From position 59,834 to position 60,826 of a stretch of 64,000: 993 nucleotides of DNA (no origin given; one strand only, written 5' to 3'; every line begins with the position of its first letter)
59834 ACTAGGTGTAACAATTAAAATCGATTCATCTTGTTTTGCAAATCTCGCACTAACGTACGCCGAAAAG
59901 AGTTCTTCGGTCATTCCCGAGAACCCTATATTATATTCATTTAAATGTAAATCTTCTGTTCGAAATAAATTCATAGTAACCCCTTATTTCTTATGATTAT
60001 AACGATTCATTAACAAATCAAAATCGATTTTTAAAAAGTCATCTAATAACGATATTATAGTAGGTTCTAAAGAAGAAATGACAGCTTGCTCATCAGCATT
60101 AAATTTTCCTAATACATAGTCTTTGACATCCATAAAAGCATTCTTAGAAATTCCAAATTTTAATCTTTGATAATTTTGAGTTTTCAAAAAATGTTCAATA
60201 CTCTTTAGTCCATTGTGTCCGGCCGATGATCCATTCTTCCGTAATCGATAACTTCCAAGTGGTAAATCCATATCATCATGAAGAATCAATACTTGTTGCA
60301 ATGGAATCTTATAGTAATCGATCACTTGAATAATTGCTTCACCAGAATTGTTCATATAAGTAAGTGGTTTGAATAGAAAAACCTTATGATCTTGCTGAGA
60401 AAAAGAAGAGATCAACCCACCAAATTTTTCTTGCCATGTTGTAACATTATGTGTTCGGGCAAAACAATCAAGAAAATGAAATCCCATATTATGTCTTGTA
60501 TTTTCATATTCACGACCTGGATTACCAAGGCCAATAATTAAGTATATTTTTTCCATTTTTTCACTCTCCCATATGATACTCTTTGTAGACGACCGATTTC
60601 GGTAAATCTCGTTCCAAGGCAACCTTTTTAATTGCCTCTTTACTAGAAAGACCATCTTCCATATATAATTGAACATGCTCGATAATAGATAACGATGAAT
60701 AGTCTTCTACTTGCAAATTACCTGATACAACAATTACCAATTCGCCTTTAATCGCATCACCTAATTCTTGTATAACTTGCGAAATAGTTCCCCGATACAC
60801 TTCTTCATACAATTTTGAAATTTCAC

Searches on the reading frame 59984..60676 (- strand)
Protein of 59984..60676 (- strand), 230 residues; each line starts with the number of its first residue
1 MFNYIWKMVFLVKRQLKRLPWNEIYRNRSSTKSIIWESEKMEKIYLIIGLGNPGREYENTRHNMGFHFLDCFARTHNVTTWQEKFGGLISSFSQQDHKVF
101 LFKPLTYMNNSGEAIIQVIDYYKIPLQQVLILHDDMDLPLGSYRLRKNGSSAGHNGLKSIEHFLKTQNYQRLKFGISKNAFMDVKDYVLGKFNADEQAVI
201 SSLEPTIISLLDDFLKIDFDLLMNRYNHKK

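Call 50: search_protein_families(library=pfam, max_evalue=0.01, proteins=[window:59984-60676:-])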
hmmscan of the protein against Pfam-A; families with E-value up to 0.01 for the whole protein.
window:59984-60676:- (230 aa): 1 family
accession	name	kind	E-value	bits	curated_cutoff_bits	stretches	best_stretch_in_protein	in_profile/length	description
PF01195.25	Pept_tRNA_hydro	-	2.6e-63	213.6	27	1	46-227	1-183/183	Peptidyl-tRNA hydrolase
